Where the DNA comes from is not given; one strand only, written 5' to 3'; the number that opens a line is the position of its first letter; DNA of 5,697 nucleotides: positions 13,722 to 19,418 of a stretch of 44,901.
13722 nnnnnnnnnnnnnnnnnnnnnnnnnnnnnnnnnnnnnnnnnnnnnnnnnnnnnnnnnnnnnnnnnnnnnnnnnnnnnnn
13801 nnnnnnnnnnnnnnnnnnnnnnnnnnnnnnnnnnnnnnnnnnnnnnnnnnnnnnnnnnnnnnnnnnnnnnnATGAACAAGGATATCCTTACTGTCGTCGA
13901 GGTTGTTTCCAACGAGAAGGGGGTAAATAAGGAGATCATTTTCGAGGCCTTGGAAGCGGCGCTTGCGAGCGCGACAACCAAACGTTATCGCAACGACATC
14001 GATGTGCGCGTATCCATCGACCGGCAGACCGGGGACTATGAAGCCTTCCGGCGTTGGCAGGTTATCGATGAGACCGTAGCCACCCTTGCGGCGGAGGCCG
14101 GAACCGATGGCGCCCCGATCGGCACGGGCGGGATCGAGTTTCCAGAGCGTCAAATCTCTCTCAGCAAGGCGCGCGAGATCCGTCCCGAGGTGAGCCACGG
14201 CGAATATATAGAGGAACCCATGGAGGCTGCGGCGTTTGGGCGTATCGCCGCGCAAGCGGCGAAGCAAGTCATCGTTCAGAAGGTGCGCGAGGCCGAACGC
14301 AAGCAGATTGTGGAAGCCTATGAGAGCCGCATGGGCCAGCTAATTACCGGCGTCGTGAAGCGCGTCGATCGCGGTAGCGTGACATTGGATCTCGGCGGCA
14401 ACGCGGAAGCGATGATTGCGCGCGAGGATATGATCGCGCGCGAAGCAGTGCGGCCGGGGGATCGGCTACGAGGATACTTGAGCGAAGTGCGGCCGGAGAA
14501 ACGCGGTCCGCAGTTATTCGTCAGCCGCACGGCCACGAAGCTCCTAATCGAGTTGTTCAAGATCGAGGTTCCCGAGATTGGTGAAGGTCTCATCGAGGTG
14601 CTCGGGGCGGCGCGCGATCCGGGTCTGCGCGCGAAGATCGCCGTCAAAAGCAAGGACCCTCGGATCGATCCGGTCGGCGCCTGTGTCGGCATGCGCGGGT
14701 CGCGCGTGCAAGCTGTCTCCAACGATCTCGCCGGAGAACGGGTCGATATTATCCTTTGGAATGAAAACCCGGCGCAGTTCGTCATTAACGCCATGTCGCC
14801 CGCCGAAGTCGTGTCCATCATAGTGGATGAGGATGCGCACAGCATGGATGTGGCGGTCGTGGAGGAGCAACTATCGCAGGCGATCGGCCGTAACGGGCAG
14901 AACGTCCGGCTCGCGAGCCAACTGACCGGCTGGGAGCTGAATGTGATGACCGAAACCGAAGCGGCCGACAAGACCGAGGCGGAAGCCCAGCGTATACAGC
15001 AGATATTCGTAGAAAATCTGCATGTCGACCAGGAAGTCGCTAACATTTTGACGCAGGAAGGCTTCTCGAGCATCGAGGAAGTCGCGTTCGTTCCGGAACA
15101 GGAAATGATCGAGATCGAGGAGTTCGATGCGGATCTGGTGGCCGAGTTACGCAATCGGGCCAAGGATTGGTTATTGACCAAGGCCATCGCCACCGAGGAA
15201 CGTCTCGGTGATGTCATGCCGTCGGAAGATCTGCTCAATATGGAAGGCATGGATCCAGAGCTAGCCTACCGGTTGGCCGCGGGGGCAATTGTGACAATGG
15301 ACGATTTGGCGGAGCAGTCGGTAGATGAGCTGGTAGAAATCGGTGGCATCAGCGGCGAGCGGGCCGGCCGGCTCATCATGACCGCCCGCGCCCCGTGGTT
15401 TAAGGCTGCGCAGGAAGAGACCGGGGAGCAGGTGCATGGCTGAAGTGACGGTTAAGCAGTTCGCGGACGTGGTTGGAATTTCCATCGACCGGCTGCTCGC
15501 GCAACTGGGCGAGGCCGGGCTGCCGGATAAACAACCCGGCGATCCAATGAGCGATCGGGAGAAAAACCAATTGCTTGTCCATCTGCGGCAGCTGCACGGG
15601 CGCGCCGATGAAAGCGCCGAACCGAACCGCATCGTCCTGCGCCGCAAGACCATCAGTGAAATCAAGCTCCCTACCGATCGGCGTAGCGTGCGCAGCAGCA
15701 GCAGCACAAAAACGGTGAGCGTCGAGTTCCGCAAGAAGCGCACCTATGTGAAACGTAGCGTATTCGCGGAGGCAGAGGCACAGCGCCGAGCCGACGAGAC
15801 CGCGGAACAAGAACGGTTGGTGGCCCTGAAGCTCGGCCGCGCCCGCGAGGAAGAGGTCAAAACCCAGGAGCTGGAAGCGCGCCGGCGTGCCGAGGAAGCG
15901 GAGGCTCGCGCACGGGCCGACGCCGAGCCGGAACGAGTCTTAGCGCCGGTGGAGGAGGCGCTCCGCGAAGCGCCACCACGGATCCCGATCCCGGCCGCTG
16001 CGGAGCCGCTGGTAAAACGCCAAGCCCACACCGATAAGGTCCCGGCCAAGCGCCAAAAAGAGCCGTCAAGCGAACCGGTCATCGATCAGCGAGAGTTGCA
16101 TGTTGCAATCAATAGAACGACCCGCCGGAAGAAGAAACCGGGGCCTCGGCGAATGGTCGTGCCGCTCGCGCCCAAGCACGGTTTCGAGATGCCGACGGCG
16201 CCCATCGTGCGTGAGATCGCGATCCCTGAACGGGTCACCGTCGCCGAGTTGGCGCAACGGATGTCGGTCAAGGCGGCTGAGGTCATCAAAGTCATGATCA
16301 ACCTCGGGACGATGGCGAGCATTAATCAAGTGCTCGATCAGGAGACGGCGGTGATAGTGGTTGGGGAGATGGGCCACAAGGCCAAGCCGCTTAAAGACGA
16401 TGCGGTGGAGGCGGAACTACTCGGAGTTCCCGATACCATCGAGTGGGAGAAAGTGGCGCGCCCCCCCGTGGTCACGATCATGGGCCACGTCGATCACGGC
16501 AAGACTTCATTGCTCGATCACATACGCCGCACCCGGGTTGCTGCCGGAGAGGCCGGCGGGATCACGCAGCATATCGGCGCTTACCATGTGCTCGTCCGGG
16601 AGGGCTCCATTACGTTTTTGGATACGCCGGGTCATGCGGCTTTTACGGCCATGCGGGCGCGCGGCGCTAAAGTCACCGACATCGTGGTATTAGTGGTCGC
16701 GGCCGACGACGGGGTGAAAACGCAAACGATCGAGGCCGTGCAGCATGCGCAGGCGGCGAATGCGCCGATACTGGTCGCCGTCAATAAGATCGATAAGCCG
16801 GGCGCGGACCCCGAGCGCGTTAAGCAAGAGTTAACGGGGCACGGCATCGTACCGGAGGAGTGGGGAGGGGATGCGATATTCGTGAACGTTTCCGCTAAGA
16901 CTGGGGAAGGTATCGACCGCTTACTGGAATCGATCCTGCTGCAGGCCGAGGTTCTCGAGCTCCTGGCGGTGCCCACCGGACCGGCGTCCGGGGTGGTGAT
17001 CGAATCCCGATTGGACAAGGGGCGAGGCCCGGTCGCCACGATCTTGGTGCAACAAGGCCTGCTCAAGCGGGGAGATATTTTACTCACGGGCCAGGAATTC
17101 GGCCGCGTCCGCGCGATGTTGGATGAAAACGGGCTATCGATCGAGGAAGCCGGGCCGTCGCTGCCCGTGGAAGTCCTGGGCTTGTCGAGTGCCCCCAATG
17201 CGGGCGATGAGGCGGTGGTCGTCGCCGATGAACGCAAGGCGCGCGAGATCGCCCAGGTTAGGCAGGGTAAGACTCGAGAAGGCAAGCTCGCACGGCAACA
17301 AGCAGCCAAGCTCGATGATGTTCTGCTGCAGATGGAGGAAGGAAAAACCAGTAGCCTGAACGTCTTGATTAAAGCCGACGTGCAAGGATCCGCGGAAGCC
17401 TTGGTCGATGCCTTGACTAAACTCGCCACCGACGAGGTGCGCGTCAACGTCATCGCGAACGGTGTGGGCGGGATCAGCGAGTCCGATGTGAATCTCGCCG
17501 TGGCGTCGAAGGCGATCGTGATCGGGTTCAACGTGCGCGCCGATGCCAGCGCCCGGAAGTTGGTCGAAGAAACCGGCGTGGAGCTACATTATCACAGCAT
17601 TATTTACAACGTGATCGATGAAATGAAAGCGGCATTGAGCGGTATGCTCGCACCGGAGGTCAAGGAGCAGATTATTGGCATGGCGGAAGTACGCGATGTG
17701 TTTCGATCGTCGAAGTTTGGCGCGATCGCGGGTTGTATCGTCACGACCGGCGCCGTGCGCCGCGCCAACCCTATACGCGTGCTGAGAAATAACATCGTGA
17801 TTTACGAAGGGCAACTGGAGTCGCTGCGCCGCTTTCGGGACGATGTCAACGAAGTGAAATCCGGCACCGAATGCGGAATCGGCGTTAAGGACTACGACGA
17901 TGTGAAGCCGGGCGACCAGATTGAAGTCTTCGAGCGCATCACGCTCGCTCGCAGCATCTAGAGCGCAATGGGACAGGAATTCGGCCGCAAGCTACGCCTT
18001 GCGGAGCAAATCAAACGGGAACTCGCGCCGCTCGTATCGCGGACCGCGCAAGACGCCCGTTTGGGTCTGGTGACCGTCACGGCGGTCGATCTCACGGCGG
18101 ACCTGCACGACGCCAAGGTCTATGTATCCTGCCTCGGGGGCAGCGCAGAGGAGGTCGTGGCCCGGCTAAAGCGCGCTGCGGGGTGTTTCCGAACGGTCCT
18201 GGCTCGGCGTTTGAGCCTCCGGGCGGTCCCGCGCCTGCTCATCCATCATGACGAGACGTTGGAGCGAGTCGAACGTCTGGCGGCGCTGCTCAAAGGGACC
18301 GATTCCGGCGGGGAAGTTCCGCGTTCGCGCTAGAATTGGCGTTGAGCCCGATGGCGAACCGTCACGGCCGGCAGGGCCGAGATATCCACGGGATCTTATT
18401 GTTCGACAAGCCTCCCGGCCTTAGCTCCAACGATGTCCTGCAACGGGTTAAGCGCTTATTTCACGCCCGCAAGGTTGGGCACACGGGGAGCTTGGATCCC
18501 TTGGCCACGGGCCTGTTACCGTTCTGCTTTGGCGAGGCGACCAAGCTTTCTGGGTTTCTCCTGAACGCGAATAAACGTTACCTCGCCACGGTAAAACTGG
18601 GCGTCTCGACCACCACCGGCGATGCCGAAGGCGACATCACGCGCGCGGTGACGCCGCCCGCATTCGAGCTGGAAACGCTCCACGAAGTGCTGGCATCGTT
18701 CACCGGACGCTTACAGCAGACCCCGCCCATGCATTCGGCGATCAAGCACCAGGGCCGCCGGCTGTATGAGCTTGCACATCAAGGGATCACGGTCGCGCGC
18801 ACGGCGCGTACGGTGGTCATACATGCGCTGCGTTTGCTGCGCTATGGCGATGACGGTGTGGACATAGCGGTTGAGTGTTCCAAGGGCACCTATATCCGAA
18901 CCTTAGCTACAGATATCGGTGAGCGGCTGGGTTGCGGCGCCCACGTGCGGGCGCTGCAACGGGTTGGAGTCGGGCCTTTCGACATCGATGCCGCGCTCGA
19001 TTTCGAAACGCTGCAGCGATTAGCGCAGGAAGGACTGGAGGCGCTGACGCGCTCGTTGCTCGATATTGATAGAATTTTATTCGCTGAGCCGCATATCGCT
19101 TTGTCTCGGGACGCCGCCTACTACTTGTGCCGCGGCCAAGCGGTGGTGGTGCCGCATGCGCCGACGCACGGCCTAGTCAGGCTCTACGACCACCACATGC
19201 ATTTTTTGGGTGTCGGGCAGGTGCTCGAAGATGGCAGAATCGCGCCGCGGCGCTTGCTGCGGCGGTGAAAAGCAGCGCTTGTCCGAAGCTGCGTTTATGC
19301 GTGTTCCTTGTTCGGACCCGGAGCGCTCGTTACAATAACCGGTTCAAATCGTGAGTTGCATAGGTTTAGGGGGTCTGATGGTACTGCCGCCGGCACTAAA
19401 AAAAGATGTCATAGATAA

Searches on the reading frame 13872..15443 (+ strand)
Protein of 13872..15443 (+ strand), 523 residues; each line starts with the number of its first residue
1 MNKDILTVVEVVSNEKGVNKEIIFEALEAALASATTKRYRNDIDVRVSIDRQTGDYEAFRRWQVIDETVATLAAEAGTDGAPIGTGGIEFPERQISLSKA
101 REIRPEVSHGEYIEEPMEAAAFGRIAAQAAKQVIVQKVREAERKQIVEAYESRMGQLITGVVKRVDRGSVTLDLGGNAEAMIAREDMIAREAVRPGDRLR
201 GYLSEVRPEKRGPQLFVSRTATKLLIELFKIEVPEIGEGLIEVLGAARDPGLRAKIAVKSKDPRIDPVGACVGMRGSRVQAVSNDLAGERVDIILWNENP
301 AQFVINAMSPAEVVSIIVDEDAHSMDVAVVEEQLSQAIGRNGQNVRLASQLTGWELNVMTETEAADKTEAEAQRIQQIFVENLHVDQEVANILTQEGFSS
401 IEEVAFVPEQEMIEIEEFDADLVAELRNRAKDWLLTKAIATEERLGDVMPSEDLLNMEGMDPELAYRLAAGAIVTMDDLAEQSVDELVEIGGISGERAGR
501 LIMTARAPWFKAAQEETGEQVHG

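Call 13: search_protein_families(library=pfam, proteins=[window:13872-15443:+], max_evalue=0.00001)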
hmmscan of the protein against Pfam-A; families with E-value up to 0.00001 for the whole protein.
window:13872-15443:+ (523 aa): 4 families
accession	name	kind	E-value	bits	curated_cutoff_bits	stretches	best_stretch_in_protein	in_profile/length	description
PF08529.16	NusA_N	-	8.5e-38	129.7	23.8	1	4-144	1-119/119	NusA N-terminal domain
PF13184.12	KH_5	-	1.2e-29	102.7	27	1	250-317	1-68/69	NusA-like KH domain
PF14520.12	HHH_5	-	1.9e-12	47.9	27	1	452-506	2-56/57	Helix-hairpin-helix domain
PF23095.1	KH_NusA_C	-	6.6e-07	29.7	34.2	1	328-357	4-33/59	Transcription termination/antitermination protein NusA, KH domain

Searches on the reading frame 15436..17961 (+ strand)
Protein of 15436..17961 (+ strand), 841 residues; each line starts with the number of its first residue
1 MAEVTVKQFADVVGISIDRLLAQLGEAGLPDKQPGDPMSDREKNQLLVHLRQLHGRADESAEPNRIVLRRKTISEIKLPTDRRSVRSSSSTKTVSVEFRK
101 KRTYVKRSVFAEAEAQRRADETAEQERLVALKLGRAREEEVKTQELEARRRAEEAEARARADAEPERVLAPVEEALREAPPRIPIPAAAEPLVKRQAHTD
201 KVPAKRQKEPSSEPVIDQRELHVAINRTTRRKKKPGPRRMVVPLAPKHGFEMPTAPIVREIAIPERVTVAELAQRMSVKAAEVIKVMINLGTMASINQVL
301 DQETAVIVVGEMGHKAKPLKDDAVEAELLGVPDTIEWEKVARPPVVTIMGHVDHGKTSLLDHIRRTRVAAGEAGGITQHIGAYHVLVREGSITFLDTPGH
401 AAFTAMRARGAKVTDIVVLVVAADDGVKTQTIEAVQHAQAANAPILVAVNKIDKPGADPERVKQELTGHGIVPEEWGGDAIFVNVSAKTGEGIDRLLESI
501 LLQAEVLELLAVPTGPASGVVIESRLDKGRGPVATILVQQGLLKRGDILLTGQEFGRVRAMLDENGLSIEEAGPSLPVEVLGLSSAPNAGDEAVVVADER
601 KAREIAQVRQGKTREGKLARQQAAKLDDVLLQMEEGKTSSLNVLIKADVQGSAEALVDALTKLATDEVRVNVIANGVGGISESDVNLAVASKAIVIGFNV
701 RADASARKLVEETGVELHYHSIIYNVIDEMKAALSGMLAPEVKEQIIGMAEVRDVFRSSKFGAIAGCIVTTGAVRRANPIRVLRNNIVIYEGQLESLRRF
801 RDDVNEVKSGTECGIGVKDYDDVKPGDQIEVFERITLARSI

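Call 13: search_protein_families(library=pfam, proteins=[window:15436-17961:+], max_evalue=0.00001)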
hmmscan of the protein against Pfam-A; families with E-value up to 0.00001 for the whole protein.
window:15436-17961:+ (841 aa): 7 families
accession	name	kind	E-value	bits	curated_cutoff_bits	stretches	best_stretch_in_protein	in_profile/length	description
PF11987.13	IF-2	-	2.7e-41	140.6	27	1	617-731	3-117/117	Translation-initiation factor 2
PF00009.33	GTP_EFTU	-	3.6e-34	118.4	26.5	1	346-501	6-183/188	Elongation factor Tu GTP binding domain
PF22042.2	EF-G_D2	-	2.9e-29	101.4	27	1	516-595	1-83/84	Elongation factor G domain 2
PF04760.21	IF2_N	-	1.2e-20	73.5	25.3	1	264-315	1-53/53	Translation initiation factor IF-2, N-terminal region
PF01926.29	MMR_HSR1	-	1.5e-10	41.6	21.9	1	346-451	2-113/113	50S ribosome-binding GTPase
PF08364.16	IF2_assoc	-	2.5e-09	37.6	24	1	63-107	1-39/39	Bacterial translation initiation factor IF-2 associated region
PF03144.31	GTP_EFTU_D2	-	2.6e-07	31.4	30.3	0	762-829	1-72/73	Elongation factor Tu domain 2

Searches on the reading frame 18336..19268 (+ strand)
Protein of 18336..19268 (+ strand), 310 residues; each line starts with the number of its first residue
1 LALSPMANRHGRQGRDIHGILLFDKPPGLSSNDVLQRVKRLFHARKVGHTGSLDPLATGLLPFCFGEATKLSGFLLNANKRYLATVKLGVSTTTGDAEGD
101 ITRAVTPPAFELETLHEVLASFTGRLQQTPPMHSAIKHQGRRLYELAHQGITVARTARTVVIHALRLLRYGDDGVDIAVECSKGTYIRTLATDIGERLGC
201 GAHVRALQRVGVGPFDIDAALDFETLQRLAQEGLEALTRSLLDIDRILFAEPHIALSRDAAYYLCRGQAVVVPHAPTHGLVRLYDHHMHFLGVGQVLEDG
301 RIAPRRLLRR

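Call 13: search_protein_families(library=pfam, proteins=[window:18336-19268:+], max_evalue=0.00001)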
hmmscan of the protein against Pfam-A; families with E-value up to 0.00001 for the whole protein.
window:18336-19268:+ (310 aa): 3 families
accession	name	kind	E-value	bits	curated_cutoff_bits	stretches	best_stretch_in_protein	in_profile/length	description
PF01509.24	TruB_N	-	8.9e-54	182.4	27.3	1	39-187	1-149/149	TruB family pseudouridylate synthase (N terminal domain)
PF09157.17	TruB-C_2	-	1.2e-18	67.2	21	1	252-308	1-57/57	Pseudouridine synthase II TruB, C-terminal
PF16198.10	TruB_C_2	-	4.3e-14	52.8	29.3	1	188-248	1-65/66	tRNA pseudouridylate synthase B C-terminal domain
